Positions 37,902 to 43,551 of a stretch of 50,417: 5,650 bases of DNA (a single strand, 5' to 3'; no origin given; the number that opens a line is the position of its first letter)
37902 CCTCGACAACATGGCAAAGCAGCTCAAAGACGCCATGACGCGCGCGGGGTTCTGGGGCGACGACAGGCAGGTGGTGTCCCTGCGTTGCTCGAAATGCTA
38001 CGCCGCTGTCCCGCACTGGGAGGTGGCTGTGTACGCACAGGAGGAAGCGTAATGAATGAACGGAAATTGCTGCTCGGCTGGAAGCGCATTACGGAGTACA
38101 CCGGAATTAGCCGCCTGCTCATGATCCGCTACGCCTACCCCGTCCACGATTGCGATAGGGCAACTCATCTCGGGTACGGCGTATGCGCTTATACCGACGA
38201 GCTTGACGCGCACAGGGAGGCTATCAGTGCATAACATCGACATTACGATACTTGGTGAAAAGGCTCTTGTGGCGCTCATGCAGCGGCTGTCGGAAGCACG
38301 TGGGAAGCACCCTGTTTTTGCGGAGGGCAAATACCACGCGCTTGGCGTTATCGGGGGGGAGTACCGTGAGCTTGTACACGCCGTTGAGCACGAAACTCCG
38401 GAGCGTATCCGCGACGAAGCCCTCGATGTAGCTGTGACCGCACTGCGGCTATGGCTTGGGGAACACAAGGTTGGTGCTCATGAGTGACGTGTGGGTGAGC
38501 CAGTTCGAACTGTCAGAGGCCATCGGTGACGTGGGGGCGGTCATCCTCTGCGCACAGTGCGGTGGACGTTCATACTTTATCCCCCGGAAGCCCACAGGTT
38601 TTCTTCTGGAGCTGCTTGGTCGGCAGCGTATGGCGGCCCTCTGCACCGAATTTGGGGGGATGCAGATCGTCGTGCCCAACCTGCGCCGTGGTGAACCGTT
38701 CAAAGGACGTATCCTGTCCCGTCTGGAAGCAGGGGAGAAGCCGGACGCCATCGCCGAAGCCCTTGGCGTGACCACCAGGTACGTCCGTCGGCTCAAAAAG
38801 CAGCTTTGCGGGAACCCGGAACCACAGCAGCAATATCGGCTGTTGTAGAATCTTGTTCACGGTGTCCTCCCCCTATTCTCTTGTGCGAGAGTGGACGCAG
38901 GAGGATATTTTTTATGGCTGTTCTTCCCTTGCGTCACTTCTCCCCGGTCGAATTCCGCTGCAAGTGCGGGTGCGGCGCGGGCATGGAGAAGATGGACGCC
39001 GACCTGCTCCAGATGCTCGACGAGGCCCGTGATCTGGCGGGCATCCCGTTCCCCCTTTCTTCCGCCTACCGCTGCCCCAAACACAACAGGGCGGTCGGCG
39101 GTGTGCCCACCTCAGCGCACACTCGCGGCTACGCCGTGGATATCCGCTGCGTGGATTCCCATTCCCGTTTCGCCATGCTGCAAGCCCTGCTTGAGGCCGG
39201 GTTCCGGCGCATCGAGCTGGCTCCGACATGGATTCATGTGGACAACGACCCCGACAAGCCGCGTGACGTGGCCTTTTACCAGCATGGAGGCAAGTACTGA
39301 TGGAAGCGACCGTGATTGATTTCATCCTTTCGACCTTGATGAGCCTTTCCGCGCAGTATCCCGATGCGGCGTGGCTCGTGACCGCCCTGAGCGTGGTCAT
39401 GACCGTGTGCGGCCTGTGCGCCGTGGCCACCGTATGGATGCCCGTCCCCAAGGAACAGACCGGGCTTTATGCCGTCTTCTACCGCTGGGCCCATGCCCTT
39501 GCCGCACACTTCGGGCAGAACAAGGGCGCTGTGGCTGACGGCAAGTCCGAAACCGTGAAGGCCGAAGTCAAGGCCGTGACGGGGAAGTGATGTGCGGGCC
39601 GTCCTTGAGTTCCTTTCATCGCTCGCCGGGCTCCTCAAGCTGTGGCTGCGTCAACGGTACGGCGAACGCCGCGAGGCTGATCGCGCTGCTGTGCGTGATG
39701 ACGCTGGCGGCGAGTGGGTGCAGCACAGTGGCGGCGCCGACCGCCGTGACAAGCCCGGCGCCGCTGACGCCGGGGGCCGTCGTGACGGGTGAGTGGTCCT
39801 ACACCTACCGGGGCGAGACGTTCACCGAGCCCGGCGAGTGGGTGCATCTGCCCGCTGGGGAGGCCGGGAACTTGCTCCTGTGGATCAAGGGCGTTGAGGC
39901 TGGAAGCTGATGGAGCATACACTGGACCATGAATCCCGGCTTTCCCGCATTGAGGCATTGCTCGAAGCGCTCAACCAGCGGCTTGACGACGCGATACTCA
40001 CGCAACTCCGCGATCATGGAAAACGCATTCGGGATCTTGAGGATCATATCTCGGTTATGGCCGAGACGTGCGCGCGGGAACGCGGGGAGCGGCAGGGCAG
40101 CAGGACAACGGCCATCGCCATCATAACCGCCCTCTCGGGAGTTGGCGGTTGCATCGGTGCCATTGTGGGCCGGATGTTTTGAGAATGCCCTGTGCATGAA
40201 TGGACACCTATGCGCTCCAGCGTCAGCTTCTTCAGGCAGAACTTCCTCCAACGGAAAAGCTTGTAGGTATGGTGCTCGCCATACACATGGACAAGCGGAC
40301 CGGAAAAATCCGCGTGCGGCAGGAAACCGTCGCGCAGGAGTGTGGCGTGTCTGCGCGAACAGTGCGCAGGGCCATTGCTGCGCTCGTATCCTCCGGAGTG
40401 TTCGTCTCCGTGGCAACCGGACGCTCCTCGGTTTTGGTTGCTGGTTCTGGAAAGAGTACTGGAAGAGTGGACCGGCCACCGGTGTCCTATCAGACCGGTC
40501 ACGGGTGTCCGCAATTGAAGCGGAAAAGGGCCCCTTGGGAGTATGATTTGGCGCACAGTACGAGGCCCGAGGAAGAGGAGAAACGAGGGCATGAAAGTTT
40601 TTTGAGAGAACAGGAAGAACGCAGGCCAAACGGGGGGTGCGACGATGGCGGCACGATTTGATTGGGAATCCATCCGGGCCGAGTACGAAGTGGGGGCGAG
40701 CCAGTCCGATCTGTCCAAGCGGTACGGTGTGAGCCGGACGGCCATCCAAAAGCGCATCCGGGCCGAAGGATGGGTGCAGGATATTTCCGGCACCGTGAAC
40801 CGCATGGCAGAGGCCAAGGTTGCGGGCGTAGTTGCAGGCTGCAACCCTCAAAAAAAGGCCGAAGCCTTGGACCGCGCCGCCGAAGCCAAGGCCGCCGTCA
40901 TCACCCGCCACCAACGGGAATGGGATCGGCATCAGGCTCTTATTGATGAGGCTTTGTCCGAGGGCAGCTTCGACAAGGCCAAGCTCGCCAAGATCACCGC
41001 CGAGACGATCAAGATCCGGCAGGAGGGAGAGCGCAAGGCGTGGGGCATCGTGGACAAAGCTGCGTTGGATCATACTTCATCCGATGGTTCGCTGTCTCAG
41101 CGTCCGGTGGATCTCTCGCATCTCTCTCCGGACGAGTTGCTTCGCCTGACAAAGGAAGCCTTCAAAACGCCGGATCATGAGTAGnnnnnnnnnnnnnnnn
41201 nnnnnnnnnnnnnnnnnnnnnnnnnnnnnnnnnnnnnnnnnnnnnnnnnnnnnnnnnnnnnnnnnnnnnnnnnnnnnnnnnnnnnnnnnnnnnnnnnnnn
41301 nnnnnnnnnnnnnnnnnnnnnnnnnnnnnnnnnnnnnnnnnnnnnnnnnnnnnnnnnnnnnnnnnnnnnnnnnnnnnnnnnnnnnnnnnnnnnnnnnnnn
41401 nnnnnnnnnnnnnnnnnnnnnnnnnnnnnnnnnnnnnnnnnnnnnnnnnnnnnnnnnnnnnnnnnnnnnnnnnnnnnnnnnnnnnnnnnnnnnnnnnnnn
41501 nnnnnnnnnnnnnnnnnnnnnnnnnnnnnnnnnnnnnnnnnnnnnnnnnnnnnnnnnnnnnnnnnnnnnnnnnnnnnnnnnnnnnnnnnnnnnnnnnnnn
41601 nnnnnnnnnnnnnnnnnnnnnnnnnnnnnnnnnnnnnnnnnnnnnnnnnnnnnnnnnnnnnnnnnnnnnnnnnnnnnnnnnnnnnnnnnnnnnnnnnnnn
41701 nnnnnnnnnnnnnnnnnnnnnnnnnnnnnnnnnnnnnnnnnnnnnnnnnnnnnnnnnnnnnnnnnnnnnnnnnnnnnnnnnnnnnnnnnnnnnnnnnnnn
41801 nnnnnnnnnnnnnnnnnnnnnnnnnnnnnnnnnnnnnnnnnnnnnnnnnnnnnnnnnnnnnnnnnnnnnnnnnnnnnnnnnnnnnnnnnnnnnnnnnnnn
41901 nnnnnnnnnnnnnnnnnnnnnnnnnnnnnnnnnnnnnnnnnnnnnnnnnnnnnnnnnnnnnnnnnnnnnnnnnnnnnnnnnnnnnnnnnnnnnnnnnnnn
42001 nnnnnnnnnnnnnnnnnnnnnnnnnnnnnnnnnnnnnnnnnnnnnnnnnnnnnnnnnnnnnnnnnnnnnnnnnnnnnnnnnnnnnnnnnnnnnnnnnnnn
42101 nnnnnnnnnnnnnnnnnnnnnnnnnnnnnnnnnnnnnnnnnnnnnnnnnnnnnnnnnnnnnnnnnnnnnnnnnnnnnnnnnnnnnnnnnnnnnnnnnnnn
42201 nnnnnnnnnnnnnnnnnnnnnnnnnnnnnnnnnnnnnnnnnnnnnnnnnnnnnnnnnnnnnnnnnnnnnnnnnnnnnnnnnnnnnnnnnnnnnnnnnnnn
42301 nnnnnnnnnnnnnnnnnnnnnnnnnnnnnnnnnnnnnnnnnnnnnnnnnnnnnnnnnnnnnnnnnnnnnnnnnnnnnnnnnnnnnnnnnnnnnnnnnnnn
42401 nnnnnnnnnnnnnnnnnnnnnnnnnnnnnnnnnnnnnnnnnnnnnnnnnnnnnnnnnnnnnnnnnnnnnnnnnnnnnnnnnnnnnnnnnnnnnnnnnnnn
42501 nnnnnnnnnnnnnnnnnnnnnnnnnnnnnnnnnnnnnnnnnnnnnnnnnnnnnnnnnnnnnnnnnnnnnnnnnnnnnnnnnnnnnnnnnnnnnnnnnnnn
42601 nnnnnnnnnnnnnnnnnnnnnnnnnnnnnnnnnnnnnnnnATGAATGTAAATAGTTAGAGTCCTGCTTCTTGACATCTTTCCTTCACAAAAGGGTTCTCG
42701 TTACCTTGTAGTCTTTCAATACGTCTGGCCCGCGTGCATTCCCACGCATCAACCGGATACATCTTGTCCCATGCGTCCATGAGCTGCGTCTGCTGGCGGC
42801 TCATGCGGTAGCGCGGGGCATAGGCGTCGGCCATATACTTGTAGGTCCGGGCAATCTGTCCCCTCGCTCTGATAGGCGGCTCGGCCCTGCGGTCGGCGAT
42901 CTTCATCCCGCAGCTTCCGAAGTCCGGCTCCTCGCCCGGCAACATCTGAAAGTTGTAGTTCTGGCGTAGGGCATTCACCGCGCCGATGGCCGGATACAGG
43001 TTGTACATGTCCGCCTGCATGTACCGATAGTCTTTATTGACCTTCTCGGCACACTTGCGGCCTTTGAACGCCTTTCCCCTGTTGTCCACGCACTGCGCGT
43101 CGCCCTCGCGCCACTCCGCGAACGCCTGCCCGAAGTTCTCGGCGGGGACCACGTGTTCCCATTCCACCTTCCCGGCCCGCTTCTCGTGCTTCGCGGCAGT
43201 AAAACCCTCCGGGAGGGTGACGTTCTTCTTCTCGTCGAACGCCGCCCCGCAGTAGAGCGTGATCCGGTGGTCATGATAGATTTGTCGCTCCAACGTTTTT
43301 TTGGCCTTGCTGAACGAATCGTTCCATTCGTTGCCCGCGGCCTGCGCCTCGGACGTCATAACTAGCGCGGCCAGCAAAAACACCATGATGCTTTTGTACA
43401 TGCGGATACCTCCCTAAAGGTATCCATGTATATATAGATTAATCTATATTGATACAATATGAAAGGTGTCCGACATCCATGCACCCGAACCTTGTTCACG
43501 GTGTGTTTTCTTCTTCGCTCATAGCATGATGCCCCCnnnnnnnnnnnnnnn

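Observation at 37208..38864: Two Mor/C-family activators and a four-copy 18-bp motif marking candidate activator-dependent late promoters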

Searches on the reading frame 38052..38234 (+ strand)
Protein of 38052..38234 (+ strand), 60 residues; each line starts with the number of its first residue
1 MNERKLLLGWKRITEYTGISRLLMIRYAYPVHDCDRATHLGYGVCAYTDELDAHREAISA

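Call 7: search_protein_families(library=pfam, proteins=[window:38052-38234:+], max_evalue=0.01)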
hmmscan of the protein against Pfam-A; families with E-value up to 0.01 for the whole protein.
window:38052-38234:+ (60 aa): 0 families

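Call 50: search_protein_families(library=phrogs, proteins=[window:38052-38234:+], max_evalue=0.001)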
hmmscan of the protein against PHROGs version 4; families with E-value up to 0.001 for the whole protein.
window:38052-38234:+ (60 aa): 0 families

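Call 84: search_protein_families(library=pfam, proteins=[window:38052-38234:+], max_evalue=0.01)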
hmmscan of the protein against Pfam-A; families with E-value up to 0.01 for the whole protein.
window:38052-38234:+ (60 aa): 0 families

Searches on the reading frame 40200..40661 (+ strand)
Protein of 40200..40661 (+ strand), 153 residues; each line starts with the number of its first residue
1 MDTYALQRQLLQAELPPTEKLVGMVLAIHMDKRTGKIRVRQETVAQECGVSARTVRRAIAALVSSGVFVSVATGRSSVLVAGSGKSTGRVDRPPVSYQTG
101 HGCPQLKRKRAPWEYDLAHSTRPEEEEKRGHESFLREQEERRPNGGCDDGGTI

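Call 14: search_protein_families(library=phrogs, proteins=[window:40200-40661:+], max_evalue=0.001)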
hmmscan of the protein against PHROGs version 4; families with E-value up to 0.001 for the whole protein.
window:40200-40661:+ (153 aa): 7 families
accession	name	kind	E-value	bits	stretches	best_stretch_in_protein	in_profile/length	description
phrog_270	-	DNA, RNA and nucleotide metabolism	3.6e-07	30.9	1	12-68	42-97/383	replication initiation protein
phrog_391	-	DNA, RNA and nucleotide metabolism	9.6e-07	29.7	1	13-72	13-71/298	replication initiation O-like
phrog_27344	-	DNA, RNA and nucleotide metabolism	3.8e-06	27.5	1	5-72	5-74/347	replication initiation protein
phrog_1835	-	DNA, RNA and nucleotide metabolism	1.6e-05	25.4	1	24-77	53-106/301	HTH DNA binding protein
phrog_4617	-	DNA, RNA and nucleotide metabolism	2.9e-05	24.8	1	13-69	12-68/223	replication initiation protein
phrog_678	-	DNA, RNA and nucleotide metabolism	0.0002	22.1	1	26-72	62-119/346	replication initiation O-like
phrog_10724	-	unknown function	0.00046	20.6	1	41-77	34-69/253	-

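Call 16: search_protein_families(library=pfam, proteins=[window:40200-40661:+], max_evalue=0.001)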
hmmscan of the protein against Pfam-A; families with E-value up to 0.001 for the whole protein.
window:40200-40661:+ (153 aa): 2 families
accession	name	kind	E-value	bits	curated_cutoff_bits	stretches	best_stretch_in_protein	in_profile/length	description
PF13730.12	HTH_36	-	8.8e-10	38.7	25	1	14-66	2-53/55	Helix-turn-helix domain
PF00392.27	GntR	-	0.00034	20.7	27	0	41-70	27-55/64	Bacterial regulatory proteins, gntR family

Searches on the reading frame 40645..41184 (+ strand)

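Call 14: search_protein_families(library=phrogs, proteins=[window:40645-41184:+], max_evalue=0.001)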
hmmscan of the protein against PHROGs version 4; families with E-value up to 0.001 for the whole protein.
window:40645-41184:+ (179 aa): 4 families
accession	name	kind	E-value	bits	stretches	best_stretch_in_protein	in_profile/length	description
phrog_1206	-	head and packaging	5.6e-16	60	1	2-106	4-114/207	terminase small subunit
phrog_4151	-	DNA, RNA and nucleotide metabolism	0.00014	22.7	1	11-50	14-53/154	DNA binding protein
phrog_25288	-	unknown function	0.00021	22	1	10-87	10-82/234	-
phrog_664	-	DNA, RNA and nucleotide metabolism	0.00049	21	0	7-46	90-129/210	DNA binding protein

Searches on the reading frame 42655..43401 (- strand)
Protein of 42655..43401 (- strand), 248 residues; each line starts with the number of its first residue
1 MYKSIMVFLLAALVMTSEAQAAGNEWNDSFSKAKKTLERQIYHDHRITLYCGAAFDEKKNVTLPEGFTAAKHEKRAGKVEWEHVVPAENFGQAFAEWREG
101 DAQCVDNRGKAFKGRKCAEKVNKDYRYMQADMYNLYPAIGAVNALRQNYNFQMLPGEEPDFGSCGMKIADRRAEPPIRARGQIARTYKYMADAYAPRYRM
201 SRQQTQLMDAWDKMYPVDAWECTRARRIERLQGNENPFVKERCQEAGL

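Call 14: search_protein_families(library=phrogs, proteins=[window:42655-43401:-], max_evalue=0.001)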
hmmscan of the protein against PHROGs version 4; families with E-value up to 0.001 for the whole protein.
window:42655-43401:- (248 aa): 1 family
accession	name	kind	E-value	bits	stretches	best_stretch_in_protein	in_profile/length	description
phrog_6861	-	unknown function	2e-63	215.2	1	13-228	12-223/223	-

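Call 16: search_protein_families(library=pfam, proteins=[window:42655-43401:-], max_evalue=0.001)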
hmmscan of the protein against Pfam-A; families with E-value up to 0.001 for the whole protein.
window:42655-43401:- (248 aa): 1 family
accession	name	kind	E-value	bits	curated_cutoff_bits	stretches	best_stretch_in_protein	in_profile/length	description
PF04231.19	Endonuclease_1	-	3e-29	102.9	25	1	69-241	67-233/235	Endonuclease I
